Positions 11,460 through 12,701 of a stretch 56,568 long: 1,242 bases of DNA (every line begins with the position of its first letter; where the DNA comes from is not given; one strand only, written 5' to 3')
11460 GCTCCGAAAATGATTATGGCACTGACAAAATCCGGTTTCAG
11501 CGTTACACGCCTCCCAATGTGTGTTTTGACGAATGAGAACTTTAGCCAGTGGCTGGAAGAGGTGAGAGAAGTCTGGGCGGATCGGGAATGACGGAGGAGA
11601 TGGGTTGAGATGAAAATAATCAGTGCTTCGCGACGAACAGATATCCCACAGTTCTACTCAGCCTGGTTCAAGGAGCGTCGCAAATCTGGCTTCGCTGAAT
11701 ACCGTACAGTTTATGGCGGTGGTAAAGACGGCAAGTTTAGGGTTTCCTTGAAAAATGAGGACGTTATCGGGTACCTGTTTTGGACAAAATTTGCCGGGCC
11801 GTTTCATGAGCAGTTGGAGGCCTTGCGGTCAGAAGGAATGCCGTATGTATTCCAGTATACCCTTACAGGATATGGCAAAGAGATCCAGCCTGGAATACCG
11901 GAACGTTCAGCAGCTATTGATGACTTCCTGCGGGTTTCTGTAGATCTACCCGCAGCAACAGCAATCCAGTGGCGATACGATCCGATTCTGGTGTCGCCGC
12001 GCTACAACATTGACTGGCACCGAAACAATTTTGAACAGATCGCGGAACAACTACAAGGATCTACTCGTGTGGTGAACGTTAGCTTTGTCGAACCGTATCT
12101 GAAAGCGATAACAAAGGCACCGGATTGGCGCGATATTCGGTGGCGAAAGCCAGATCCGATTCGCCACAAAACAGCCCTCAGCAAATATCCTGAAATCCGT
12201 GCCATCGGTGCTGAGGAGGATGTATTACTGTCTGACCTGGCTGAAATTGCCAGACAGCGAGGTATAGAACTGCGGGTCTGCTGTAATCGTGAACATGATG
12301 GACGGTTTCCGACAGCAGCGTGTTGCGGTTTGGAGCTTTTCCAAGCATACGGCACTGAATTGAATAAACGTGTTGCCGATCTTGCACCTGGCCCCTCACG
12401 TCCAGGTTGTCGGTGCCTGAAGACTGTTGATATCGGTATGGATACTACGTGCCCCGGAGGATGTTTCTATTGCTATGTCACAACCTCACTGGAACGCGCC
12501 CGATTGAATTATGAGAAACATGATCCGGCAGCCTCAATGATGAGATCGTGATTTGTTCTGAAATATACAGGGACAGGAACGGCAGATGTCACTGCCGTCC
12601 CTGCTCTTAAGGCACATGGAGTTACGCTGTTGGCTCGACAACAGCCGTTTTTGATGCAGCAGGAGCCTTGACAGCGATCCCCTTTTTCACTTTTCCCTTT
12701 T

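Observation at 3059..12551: Cargo block looks like two diverged copies of a Macro -> ... -> receiver module ending in a DUF1848 Fe-S protein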

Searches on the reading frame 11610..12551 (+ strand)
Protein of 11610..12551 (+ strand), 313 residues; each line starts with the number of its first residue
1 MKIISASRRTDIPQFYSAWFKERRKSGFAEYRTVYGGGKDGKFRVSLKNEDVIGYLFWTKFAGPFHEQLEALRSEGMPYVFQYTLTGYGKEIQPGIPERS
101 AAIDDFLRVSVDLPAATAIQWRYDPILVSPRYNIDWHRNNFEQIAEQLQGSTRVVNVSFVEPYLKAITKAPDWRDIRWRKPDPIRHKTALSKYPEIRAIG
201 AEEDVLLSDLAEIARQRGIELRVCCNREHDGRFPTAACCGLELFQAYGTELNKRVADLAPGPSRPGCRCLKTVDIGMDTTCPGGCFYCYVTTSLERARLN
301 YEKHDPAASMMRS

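Call 5: search_protein_families(library=pfam, proteins=[window:11610-12551:+], max_evalue=0.01)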
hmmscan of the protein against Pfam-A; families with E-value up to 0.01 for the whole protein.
window:11610-12551:+ (313 aa): 1 family
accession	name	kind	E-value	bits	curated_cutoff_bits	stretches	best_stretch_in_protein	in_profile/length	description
PF08902.16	DUF1848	-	9.3e-63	212.9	30.5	1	3-289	1-261/262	Domain of unknown function (DUF1848)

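Call 28: search_protein_families(library=ncbifam, proteins=[window:11610-12551:+], max_evalue=0.01)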
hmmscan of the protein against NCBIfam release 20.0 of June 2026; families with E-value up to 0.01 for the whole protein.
window:11610-12551:+ (313 aa): 0 families

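Call 29: search_protein_families(library=padloc, proteins=[window:11610-12551:+], max_evalue=0.01)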
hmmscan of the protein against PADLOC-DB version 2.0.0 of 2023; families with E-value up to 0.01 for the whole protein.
window:11610-12551:+ (313 aa): 1 family
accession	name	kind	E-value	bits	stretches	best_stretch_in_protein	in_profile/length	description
PDLC03815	RTasDUF1848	-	1e-33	115.2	1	3-292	2-240/242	DRT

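Call 30: search_solved_structures(query=window:11610-12548:+, max_evalue=1)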
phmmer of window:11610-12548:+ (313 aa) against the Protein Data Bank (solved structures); distinct sequences matched with E-value up to 1: 1.
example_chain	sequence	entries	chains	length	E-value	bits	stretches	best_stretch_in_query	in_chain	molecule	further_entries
6id0_U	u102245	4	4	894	0.058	15.5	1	81-182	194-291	CWF19-like protein 2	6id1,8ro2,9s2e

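Call 60: find_homologous_proteins(query=window:11610-12548:+, max_evalue=0.00001)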
Query window:11610-12548:+ (313 aa): 2707 proteins with E <= 0.00001 among 4144 candidates; the best 120 are listed.
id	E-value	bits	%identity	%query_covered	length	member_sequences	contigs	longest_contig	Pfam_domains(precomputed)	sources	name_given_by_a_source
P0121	4.4e-217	737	100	100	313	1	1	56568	PF08902.17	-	-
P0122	3.1e-183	626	83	100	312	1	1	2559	PF08902.17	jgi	jgi:hypothetical protein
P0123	2.5e-182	623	83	100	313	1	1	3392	PF08902.17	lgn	-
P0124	2.9e-182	623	83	100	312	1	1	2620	PF08902.17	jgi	jgi:hypothetical protein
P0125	1.8e-181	620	82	100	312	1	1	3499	PF08902.17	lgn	-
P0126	2.5e-180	616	82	100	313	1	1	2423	PF08902.17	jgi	jgi:hypothetical protein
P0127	1.5e-179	614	82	100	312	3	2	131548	PF08902.17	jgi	jgi:hypothetical protein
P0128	2.9e-179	613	80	100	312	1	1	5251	PF08902.17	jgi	jgi:Domain of unknown function (DUF1848)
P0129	7.7e-178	608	80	100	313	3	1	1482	PF08902.17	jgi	-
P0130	3.2e-175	600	79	100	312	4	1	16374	PF08902.17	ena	-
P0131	3.4e-174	596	80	100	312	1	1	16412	PF08902.17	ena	-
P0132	3.8e-174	596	80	100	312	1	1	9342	PF08902.17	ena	-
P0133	1.8e-173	594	80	100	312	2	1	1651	PF08902.17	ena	-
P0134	1.8e-173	594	78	100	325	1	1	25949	PF08902.17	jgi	jgi:uncharacterized protein DUF1848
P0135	9.5e-173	592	79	100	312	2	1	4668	PF08902.17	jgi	-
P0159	8.8e-155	533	70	100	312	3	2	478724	PF08902.17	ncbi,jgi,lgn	-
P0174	4.4e-133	461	64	100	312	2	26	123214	PF08902.17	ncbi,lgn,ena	-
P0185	2.6e-125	436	61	100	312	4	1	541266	PF08902.17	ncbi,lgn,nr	ncbi:MAG: DUF1848 family protein [Elusimicrobiales bacterium]|nr:DUF1848 family protein [Elusimicrob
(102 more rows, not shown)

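Call 75: predict_structure(alignment_id=A8)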
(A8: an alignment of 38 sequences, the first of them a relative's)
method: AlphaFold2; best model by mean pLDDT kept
length: 313 residues; sequences in the alignment: 38
mean_pLDDT: 88.8   pTM: 0.89
mean pLDDT of the five models: 88.8, 88.4, 87.6, 87.1, 85.4
residues with pLDDT >= 90: 191; 70-90: 92; 50-70: 30; < 50: 0
segments of 3 or more residues with pLDDT < 50: none
pLDDT, mean of each block of 10 residues (from residue 1): 75 83 95 78 93 93 94 96 92 87 98 97 94 97 99 95 87 92 91 95 95 98 82 88 95 92 73 75 67 75 88 70
secondary structure, 60 per line:
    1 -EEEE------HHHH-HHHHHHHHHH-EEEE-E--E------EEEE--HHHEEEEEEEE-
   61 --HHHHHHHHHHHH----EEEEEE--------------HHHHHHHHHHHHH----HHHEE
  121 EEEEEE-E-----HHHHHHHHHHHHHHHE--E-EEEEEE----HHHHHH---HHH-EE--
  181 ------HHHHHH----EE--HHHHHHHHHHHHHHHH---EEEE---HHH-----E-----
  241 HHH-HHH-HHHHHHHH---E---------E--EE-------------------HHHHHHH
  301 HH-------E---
elements in order: E2-5 H12-15 H17-26 E28-31 E43-46 E52-59 H63-74 E79-84 H99-111 E119-126 H134-148 E154-159 H164-169 H187-192 H201-216 E220-223 H249-256 H294-302

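Call 79: fold_search(model_id=the predicted structure, library=pdb)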
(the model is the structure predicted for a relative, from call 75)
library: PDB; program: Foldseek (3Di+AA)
matches with E <= 10: 1409; with E <= 0.001: 1
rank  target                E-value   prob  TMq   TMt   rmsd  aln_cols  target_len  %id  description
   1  4eac_C                7.3e-04  0.63  0.20  0.17  18.2       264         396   10  Crystal structure of mannonate dehydratase from Escherichia coli strain K12 (released 2013-03-27)
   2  3e74_C                1.1e-03  0.98  0.31  0.25   7.9       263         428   10  Crystal structure of E. coli allantoinase with iron ions at the metal center (released 2009-02-24)
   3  8tnf_A                1.4e-03  0.75  0.26  0.25  13.7       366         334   10  Crystal structure of sulfohexulose-1-phosphate aldolase from Paracoccus onubensis strain Merri (released 2024-08-07)
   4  8tnf_B                1.5e-03  0.77  0.31  0.29  14.2       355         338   11  Crystal structure of sulfohexulose-1-phosphate aldolase from Paracoccus onubensis strain Merri (released 2024-08-07)
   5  4h41_C                1.8e-03  0.93  0.28  0.28  13.4       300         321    9  Crystal structure of a putative alpha-L-fucosidase (BT_0435) from Bacteroides thetaiotaomicron VPI-5482 at 1.80 A reso (released 2012-10-10)
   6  4h41_B                2.2e-03  0.93  0.29  0.28  13.4       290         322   10  Crystal structure of a putative alpha-L-fucosidase (BT_0435) from Bacteroides thetaiotaomicron VPI-5482 at 1.80 A reso (released 2012-10-10)
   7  4eac_A                2.5e-03  0.47  0.20  0.17  17.6       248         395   11  Crystal structure of mannonate dehydratase from Escherichia coli strain K12 (released 2013-03-27)
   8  3e74_B                3.6e-03  0.94  0.29  0.23   7.6       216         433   10  Crystal structure of E. coli allantoinase with iron ions at the metal center (released 2009-02-24)
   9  3rkr_C                3.9e-03  0.63  0.23  0.28  11.8       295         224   10  Crystal structure of a metagenomic short-chain oxidoreductase (SDR) in complex with NADP (released 2011-11-30)
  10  8hfd_D                4.4e-03  0.89  0.29  0.22   7.9       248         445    8  Crystal structure of allantoinase from E. coli BL21 (released 2023-10-18)
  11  8tnf_G                4.9e-03  0.60  0.30  0.29  13.8       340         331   12  Crystal structure of sulfohexulose-1-phosphate aldolase from Paracoccus onubensis strain Merri (released 2024-08-07)
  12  8kap_A                5.3e-03  0.98  0.29  0.24   7.3       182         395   13  Glycoside hydrolase family 1 beta-glucosidase from Streptomyces griseus (ligand-free) (released 2024-08-07)
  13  3rkr_B                5.6e-03  0.66  0.22  0.28  10.2       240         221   10  Crystal structure of a metagenomic short-chain oxidoreductase (SDR) in complex with NADP (released 2011-11-30)
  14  4h41_A                5.9e-03  0.87  0.30  0.30  13.3       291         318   10  Crystal structure of a putative alpha-L-fucosidase (BT_0435) from Bacteroides thetaiotaomicron VPI-5482 at 1.80 A reso (released 2012-10-10)
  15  3rkr_A                6.3e-03  0.57  0.23  0.28  10.8       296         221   10  Crystal structure of a metagenomic short-chain oxidoreductase (SDR) in complex with NADP (released 2011-11-30)
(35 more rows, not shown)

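Call 82: search_protein_families(library=phrogs, proteins=[window:11610-12551:+], max_evalue=0.01)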
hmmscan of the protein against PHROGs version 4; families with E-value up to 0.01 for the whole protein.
window:11610-12551:+ (313 aa): 0 families

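Call 83: find_encoding_contigs(protein=P0185, flank=6000, max_places=1)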
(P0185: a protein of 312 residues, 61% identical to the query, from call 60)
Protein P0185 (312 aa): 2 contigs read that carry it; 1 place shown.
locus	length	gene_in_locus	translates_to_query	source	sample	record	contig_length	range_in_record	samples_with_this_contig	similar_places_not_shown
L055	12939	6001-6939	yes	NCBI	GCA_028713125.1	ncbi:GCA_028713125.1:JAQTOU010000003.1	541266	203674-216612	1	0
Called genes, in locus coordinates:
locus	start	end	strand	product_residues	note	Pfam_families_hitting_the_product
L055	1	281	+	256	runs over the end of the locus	PF00005:ABC_tran, PF13304:AAA_21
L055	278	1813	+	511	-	PF09847:12TM_1 (weak)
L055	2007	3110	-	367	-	PF07661:MORN_2 (faint)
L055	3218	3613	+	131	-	PF02082:Rrf2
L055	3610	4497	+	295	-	PF00037:Fer4 (faint), PF12837:Fer4_6 (weak), PF12838:Fer4_7 (faint), PF13237:Fer4_10 (weak), PF14697:Fer4_21 (faint), PF13187:Fer4_9 (faint), PF27217:AF_0155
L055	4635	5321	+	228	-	-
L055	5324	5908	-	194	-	-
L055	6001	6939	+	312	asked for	PF08902:DUF1848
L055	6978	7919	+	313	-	PF04960:Glutaminase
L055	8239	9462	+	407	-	PF00155:Aminotran_1_2, PF01041:DegT_DnrJ_EryC1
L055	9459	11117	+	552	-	PF01293:PEPCK_ATP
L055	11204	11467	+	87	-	PF02201:SWIB, PF26291:SWIB_eIF2D (weak)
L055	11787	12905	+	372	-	PF00089:Trypsin, PF13365:Trypsin_2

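Call 84: find_encoding_contigs(protein=P0159, flank=6000, max_places=1)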
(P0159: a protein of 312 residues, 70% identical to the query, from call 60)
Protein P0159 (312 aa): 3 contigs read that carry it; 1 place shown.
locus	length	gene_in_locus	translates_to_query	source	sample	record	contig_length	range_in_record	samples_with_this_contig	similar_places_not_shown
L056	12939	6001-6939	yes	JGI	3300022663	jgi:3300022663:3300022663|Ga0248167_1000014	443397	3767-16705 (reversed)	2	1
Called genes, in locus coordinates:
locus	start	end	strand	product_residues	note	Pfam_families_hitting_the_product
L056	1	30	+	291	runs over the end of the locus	PF01882:DUF58, PF13519:VWA_2 (weak)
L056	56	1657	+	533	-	-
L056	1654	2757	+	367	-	PF13519:VWA_2 (weak)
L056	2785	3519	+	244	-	-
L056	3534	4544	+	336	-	PF00092:VWA, PF13519:VWA_2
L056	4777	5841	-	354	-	PF09587:PGA_cap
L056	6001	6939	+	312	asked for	PF08902:DUF1848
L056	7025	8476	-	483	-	PF03972:MmgE_PrpD_N, PF19305:MmgE_PrpD_C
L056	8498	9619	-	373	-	PF00285:Citrate_synt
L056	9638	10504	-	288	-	PF13714:PEP_mutase, PF00463:ICL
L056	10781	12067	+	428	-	PF00202:Aminotran_3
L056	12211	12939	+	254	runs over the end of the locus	PF01925:TauE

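Call 85: find_encoding_contigs(protein=P0174, flank=6000, max_places=2)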
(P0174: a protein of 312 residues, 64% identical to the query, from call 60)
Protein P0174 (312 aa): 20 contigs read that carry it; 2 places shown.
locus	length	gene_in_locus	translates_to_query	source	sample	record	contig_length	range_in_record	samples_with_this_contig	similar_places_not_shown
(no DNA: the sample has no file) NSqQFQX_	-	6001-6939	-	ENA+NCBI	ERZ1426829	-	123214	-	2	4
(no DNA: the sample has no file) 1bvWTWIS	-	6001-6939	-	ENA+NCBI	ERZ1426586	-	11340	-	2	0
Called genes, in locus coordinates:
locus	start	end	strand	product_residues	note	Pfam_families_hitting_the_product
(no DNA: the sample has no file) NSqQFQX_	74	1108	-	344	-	PF01594:AI-2E_transport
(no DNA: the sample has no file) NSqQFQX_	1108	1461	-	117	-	PF04020:Phage_holin_4_2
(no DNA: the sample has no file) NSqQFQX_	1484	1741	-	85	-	-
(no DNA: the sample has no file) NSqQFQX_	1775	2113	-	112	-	PF04020:Phage_holin_4_2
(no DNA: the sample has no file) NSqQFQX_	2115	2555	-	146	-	-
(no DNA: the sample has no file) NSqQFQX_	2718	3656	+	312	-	PF08902:DUF1848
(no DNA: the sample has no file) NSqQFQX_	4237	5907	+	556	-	-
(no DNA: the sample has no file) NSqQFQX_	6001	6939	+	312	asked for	PF08902:DUF1848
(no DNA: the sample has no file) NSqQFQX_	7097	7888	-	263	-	PF00106:adh_short, PF08659:KR, PF13561:adh_short_C2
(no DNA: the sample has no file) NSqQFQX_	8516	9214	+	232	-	PF00072:Response_reg, PF00196:GerE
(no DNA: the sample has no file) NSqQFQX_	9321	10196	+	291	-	PF02653:BPD_transp_2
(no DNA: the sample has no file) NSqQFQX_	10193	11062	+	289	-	PF02653:BPD_transp_2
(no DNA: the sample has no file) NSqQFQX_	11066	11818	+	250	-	PF13476:AAA_23 (weak), PF02463:SMC_N (faint), PF13175:AAA_15 (faint), PF00005:ABC_tran, PF13304:AAA_21 (weak)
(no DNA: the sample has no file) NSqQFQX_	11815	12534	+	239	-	PF00005:ABC_tran, PF13304:AAA_21 (faint)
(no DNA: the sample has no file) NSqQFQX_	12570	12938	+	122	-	PF00072:Response_reg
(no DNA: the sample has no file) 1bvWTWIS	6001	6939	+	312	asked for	PF08902:DUF1848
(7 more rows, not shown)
